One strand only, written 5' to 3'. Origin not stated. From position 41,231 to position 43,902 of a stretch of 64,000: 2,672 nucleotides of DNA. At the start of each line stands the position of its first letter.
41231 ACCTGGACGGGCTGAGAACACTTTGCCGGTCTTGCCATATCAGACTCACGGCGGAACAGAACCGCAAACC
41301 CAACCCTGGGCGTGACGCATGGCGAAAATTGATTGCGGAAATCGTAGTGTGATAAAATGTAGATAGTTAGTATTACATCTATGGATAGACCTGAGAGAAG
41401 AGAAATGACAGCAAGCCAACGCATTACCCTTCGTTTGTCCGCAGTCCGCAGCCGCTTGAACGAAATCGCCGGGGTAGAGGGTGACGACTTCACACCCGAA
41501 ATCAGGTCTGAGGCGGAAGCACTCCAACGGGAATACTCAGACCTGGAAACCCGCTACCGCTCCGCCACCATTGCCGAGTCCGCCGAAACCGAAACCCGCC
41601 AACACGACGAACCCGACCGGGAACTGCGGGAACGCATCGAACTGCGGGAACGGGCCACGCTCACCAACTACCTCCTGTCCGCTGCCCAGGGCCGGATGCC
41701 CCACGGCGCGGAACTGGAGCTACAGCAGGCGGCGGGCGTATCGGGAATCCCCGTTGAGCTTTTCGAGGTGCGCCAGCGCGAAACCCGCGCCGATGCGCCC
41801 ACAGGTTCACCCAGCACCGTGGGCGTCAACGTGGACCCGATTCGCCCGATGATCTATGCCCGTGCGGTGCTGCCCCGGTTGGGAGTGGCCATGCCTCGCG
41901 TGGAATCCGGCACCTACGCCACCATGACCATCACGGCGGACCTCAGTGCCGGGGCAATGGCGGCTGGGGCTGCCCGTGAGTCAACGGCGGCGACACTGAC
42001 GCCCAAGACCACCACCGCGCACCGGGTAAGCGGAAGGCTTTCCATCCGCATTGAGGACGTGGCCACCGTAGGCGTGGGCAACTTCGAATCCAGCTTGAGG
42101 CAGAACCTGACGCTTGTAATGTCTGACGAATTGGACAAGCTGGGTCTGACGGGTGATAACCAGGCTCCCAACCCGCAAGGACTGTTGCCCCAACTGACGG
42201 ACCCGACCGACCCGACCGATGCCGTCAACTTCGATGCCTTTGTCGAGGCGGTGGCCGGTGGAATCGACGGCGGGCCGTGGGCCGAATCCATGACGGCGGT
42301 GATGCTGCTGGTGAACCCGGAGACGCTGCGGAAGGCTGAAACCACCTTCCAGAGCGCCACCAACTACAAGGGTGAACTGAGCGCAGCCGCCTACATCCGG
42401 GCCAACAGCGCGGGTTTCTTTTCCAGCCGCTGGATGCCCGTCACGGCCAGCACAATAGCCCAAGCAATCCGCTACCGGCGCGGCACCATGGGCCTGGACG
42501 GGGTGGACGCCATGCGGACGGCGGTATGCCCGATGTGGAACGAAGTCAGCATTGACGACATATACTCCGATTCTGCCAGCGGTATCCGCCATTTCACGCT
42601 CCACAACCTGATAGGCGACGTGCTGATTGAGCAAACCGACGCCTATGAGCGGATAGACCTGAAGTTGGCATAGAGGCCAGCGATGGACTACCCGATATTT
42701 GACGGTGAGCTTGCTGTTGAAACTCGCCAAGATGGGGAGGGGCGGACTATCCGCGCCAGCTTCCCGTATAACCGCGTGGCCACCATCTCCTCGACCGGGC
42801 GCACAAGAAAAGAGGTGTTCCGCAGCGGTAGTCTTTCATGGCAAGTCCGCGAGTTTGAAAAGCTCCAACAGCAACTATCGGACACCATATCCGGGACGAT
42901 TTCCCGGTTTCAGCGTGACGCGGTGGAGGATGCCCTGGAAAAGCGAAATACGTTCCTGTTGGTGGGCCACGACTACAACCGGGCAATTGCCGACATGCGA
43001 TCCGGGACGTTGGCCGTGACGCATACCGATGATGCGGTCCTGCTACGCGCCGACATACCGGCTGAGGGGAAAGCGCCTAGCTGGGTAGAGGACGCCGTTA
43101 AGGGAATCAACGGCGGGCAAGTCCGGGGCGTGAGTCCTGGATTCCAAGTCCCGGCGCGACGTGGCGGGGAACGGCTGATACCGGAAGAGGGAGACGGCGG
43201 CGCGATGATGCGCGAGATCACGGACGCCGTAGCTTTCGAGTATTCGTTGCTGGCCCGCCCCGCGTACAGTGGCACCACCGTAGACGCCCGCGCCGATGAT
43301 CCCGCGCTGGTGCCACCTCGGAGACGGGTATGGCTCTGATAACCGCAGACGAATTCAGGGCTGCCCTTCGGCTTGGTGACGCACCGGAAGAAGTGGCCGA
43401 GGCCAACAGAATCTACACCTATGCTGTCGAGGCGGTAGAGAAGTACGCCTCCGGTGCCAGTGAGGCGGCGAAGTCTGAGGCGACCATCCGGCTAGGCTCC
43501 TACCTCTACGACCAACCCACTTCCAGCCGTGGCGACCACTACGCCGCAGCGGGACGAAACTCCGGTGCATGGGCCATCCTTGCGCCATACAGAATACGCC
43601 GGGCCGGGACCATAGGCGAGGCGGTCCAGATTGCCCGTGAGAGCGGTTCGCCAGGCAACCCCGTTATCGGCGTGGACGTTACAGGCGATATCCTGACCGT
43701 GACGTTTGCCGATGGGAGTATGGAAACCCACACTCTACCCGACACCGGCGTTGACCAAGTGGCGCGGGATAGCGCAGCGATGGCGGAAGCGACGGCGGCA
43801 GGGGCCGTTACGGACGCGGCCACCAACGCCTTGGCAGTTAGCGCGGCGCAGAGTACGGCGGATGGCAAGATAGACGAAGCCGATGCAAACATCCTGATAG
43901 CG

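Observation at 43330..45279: Head-tail connector domain fused to a 550-aa extension with five His-rich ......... repeats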

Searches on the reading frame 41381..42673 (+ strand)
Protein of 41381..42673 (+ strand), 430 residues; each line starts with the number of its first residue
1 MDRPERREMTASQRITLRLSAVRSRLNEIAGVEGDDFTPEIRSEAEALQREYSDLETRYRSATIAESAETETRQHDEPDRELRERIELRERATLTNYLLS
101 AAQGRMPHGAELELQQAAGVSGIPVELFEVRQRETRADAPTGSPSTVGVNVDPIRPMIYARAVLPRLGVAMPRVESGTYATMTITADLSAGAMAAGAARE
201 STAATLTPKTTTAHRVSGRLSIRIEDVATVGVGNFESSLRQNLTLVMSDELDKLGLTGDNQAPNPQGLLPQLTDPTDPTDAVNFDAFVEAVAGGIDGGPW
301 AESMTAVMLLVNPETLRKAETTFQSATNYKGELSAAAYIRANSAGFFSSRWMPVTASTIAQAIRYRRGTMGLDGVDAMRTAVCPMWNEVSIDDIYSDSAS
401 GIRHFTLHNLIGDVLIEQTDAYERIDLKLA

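Call 3: search_protein_families(library=pfam, proteins=[window:41381-42673:+], max_evalue=0.01)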
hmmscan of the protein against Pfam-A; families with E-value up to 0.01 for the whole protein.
window:41381-42673:+ (430 aa): 1 family
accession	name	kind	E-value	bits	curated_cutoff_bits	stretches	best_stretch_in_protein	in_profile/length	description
PF05065.19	Phage_capsid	-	4.4e-05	23.4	24.2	1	155-319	14-178/280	Phage capsid family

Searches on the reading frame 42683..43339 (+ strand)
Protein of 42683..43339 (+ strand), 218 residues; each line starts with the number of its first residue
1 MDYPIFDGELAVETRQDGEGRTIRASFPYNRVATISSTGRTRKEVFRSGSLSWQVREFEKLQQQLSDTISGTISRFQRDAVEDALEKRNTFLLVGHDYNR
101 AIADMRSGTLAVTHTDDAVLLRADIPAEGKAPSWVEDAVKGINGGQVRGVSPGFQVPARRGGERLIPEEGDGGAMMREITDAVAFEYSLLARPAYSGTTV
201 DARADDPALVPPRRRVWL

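Call 3: search_protein_families(library=pfam, proteins=[window:42683-43339:+], max_evalue=0.01)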
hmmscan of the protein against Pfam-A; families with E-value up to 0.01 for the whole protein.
window:42683-43339:+ (218 aa): 1 family
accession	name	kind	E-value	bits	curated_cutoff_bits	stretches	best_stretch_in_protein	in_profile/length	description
PF04586.22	Peptidase_S78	-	1.1e-11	45.5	21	1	63-204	28-156/165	Caudovirus prohead serine protease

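Call 4: search_protein_families(library=phrogs, proteins=[window:42683-43339:+], max_evalue=0.01)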
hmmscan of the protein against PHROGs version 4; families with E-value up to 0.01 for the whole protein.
window:42683-43339:+ (218 aa): 3 families
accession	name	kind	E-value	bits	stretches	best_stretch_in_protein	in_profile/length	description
phrog_80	-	head and packaging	2.4e-10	41.2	1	67-214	253-389/607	head maturation protease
phrog_2263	-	head and packaging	8.7e-09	35.8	1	64-206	50-179/551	major head protein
phrog_617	-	head and packaging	0.0021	18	1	77-205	36-163/626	major head protein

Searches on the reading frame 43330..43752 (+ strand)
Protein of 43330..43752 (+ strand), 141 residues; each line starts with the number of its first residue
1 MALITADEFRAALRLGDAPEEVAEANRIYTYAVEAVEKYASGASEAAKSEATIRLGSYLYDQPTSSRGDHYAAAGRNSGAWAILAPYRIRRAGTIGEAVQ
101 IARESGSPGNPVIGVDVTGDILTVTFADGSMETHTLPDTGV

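Call 58: predict_structure(alignment_id=A4)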
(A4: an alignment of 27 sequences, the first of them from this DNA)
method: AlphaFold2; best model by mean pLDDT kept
length: 141 residues; sequences in the alignment: 27
mean_pLDDT: 79.7   pTM: 0.47
mean pLDDT of the five models: 79.7, 76.1, 75.8, 73.5, 73.2
residues with pLDDT >= 90: 66; 70-90: 35; 50-70: 28; < 50: 12
segments of 3 or more residues with pLDDT < 50: 65-68, 89-92
pLDDT, mean of each block of 10 residues (from residue 1): 88 90 93 96 96 91 54 57 51 64 87 85 91 78 36
secondary structure, 60 per line:
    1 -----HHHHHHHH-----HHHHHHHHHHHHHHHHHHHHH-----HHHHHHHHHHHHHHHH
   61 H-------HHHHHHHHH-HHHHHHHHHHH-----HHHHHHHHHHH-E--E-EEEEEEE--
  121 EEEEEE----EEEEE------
elements in order: H6-13 H19-39 H45-61 H69-77 H79-89 H95-105 E112-118 E121-126 E131-135

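Call 61: fold_search(model_id=the predicted structure, library=pdb)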
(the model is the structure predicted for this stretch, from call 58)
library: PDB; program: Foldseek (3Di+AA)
matches with E <= 10: 998; with E <= 0.001: 0
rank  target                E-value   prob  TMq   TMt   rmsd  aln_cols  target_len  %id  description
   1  8qcj_A                2.1e-01  0.91  0.19  0.06   9.0        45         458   24  Crystal structure of mycothiol disulfide reductase Mtr from Rhodococcus erythropolis (released 2024-03-13)
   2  4jpd                  3.1e-01  0.57  0.20  0.25   9.6        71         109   21  The structure of CyaY from Burkholderia cenocepacia (released 2013-03-27)
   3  8rx4_A                3.8e-01  0.87  0.20  0.07   7.6        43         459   19  Mycothione reductase from Mycobacterium xenopi in complex with co-factor FAD and redox co-factor NADP(H) (released 2025-08-20)
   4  5tuf_B                4.0e-01  0.97  0.17  0.07   1.0        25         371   36  Crystal structure of tetracycline destructase Tet(50) in complex with anhydrotetracycline (released 2017-05-10)
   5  7wi3_E                4.0e-01  0.72  0.20  0.32   6.6        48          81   17  Cryo-EM structure of E.Coli FtsH-HflkC AAA protease complex (released 2022-06-01)
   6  9g92_AAA              4.8e-01  0.77  0.20  0.06   8.3        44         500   23  Crystal structure of thioredoxin reductase from Cryptosporidium parvum in the "in" conformation (released 2025-05-07)
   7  6bz5_A                5.0e-01  0.97  0.17  0.06   0.7        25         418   28  Structure and mechanism of salicylate hydroxylase from Pseudomonas putida G7 (released 2018-12-26)
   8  9h9c_DDD              5.0e-01  0.77  0.20  0.06   8.3        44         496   23  Crystal structure of thioredoxin reductase from Cryptosporidium parvum in the "activated in" conformation (released 2025-05-07)
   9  9gez_A                5.0e-01  0.69  0.19  0.06   8.8        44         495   23  Crystal structure of thioredoxin reductase from Cryptosporidium parvum in the "waiting" position (released 2025-05-07)
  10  2zbw_A                5.7e-01  0.96  0.17  0.07   0.7        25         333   28  Crystal structure of thioredoxin reductase-like protein from Thermus thermophilus HB8 (released 2007-11-13)
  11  5tum_A                5.7e-01  0.93  0.17  0.07   1.1        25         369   32  Crystal structure of tetracycline destructase Tet(56) (released 2017-05-10)
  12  9gr0_B                6.0e-01  0.51  0.19  0.06  11.6        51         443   20  Interaction with AK2A links AIFM1 to cellular energy metabolism. The cryo-EM structure of dimeric AIFM1 bound by AK2A. (released 2025-07-09)
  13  5tue_B                6.4e-01  0.92  0.17  0.07   1.0        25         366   36  Crystal structure of tetracycline destructase Tet(50) (released 2017-05-10)
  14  5tum_B                6.4e-01  0.90  0.18  0.07   1.3        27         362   33  Crystal structure of tetracycline destructase Tet(56) (released 2017-05-10)
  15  6npc_B                6.4e-01  0.89  0.19  0.08   3.8        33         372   27  X-ray crystal structure of TmpA, 2-trimethylaminoethylphosphonate hydroxylase, with Fe, 2OG, and 2-trimethylaminoethyl (released 2019-03-06)
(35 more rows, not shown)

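Call 63: search_protein_families(library=phrogs, alignment_id=A4, max_evalue=1)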
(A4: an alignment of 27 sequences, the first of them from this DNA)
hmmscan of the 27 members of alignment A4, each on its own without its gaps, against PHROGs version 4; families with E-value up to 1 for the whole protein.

A. member 1, seq(141 aa): 1 family
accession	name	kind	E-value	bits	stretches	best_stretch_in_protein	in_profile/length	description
phrog_442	-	connector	0.032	14.6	1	1-41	85-124/270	head-tail adaptor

B. families by the number of members that match (of 27 scanned): 19 families
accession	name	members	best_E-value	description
phrog_40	-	11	8.5e-06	head-tail adaptor Ad1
phrog_442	-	10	0.0024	head-tail adaptor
phrog_137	-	8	5.7e-05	head-tail adaptor Ad1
phrog_5938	-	6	0.019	head-tail connector protein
phrog_25550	-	5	0.068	-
phrog_27988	-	4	0.16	-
phrog_22875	-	3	0.001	-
phrog_690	-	2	0.087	-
phrog_8780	-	1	0.00071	minor tail protein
phrog_1959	-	1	0.012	-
phrog_28707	-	1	0.039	nuclease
phrog_682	-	1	0.044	-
phrog_6223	-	1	0.072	transcriptional repressor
phrog_28459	-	1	0.074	-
phrog_16916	-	1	0.12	-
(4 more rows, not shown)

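Call 64: fold_search(model_id=the predicted structure, library=viral)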
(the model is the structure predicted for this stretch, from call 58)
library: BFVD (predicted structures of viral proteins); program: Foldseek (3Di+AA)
matches with E <= 10: 1181; with E <= 0.001: 0
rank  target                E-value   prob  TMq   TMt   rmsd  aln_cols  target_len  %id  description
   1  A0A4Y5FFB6            1.1e-02  1.00  0.42  0.45  18.4       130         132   21  (no name in the UniProt tables at hand)
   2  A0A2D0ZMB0            3.5e-02  1.00  0.21  0.13   3.9        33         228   36  Uncharacterized protein [Rhodococcus phage Trina]
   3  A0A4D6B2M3            6.7e-02  1.00  0.21  0.08   4.4        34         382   32  (no name in the UniProt tables at hand)
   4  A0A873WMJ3            7.1e-02  0.87  0.21  0.23   9.4        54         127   26  (no name in the UniProt tables at hand)
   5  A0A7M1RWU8            7.1e-02  0.38  0.27  0.12  13.0       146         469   23  Uncharacterized protein [uncultured phage cr106_1]
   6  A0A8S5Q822            7.5e-02  0.57  0.20  0.14  24.7        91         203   16  Baseplate wedge protein [Myoviridae sp. ctAca11]
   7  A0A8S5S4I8            8.5e-02  0.28  0.21  0.10  24.7       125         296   16  Nucleoid-associated protein (Fragment) [Siphoviridae sp. ctxYv12]
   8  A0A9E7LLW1            9.0e-02  0.33  0.16  0.16   8.6        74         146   18  (no name in the UniProt tables at hand)
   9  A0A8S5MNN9            9.5e-02  0.98  0.23  0.43   3.0        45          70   16  Uncharacterized protein [Siphoviridae sp. ctLR131]
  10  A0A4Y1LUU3            1.0e-01  0.25  0.23  0.18  16.3       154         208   11  Structural protein [Pseudomonas phage vB_PaeM_PA5oct]
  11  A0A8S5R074            1.1e-01  0.77  0.19  0.04  16.9        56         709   20  Tail collar fiber protein [Siphoviridae sp. ctyvQ1]
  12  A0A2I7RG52            1.2e-01  0.98  0.22  0.53   6.5        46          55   22  (no name in the UniProt tables at hand)
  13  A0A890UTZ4            1.2e-01  0.94  0.22  0.33   5.1        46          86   28  (no name in the UniProt tables at hand)
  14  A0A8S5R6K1            1.3e-01  1.00  0.21  0.03   3.2        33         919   30  Uncharacterized protein [Ackermannviridae sp. ctaCq7]
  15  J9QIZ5                1.3e-01  0.99  0.20  0.42   2.0        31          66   29  Uncharacterized protein [Listeria phage P70]
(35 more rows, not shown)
